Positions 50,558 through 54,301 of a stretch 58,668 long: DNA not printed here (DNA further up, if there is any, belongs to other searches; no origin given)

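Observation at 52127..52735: Histidine-phosphatase (PGAM-like) domain nested inside isoleucyl-tRNA synthetase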

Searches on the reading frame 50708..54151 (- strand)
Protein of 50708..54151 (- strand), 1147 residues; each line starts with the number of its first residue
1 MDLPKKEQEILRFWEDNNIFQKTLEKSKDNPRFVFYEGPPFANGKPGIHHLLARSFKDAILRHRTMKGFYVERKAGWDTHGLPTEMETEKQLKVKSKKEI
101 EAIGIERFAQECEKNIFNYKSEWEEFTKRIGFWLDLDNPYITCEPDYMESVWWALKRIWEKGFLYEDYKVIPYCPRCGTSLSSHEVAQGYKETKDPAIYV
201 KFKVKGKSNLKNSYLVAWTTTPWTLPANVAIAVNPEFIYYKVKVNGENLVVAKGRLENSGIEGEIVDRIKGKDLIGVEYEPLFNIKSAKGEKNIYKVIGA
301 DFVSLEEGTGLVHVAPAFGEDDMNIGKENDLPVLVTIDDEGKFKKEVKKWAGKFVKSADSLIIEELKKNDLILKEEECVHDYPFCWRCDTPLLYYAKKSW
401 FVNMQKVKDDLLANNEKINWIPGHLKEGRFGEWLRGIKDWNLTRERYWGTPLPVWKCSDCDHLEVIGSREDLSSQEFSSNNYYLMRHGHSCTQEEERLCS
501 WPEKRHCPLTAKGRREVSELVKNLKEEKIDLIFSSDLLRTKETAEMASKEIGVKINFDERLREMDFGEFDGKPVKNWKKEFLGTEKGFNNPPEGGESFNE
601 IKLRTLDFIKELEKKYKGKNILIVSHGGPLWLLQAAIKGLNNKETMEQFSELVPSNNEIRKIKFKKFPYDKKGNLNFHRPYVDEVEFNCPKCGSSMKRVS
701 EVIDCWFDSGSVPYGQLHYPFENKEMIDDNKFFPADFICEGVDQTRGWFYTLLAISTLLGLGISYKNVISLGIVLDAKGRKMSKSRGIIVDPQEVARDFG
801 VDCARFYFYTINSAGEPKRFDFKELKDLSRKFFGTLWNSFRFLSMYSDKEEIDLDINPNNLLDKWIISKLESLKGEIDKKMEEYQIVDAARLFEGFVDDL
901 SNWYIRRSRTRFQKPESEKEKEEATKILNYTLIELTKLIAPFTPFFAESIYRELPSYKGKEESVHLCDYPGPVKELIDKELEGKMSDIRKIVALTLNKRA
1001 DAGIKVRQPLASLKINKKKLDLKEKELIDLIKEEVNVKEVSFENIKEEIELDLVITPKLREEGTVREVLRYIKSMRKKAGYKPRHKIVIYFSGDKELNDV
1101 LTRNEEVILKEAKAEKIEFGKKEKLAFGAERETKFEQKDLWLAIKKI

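Call 3: search_protein_families(library=pfam, proteins=[window:50708-54151:-], max_evalue=0.01)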
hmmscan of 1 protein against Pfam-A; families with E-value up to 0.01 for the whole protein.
window:50708-54151:- (1147 aa): 5 families
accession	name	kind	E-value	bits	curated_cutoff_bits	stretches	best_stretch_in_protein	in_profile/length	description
PF00133.28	tRNA-synt_1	-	1.4e-116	390.1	22.7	2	10-478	2-269/414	tRNA synthetases class I (I, L, M and V)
PF00300.27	His_Phos_1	-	4.9e-38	131.2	21.7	1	483-644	2-165/194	Histidine phosphatase superfamily (branch 1)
PF08264.19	Anticodon_1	-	1.8e-29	103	25.1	1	863-1010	1-144/148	Anticodon-binding domain of tRNA ligase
PF09334.17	tRNA-synt_1g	-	2.5e-18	66.4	20.1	2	749-825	295-371/391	tRNA synthetases class I (M)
PF19302.4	DUF5915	-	9.8e-17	61.6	27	1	979-1146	36-194/195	Domain of unknown function (DUF5915)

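Call 4: search_protein_families(library=ncbifam, proteins=[window:50708-54151:-], max_evalue=0.01)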
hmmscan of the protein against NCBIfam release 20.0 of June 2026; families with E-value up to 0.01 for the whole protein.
window:50708-54151:- (1147 aa): 31 families (the best 25 are shown)
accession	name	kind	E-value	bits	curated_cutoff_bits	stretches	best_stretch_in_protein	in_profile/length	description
TIGR00392.1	ileS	equivalog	7.4e-279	927.6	621.4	2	2-478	7-501/861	isoleucine--tRNA ligase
NF000257.1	MupA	exception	1.6e-243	810.8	1900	2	7-474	9-471/1024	mupirocin-resistant isoleucine--tRNA ligase MupA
NF000258.1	MupB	exception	8.2e-241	801.9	1900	2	6-472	8-473/1033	mupirocin-resistant isoleucine--tRNA ligase MupB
TIGR00422.1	valS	equivalog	1.5e-137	460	612.1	3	695-1064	443-809/863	valine--tRNA ligase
NF009687.0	PRK13208.1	equivalog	5.9e-130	434.9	738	3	680-1050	434-796/801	valine--tRNA ligase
NF004349.1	PRK05729.1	equivalog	1.4e-117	394.1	704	3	689-1047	426-774/860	valine--tRNA ligase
NF040702.1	ileS_w_GNAT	exception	3e-99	333.1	1999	3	2-250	18-276/1100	isoleucine--tRNA ligase, N-acetyltransferase domain-containing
NF011492.0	PRK14900.1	equivalog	5.1e-80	269.6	1783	3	688-1028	441-780/1044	valine--tRNA ligase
NF008957.0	PRK12300.1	subfamily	4.8e-54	183.7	677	3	7-317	10-316/946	leucine--tRNA ligase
NF000540.1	alt_ValS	exception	4.9e-54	183.6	900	3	700-1024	496-809/827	valine--tRNA ligase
TIGR00395.1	leuS_arch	equivalog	1e-47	162.8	648.5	2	11-323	8-316/938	leucine--tRNA ligase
TIGR03162.1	ribazole_cobC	equivalog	9.2e-29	100.1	162.9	1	483-647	2-165/176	alpha-ribazole phosphatase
TIGR00396.1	leuS_bact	equivalog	5.4e-28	97.6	548.4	3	7-191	7-174/843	leucine--tRNA ligase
NF005567.0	PRK07238.1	equivalog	7.7e-24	84.7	326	1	479-637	177-338/378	bifunctional RNase H/acid phosphatase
TIGR00398.1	metG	equivalog_domain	3.4e-23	82.2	336.35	2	765-954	312-501/530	methionine--tRNA ligase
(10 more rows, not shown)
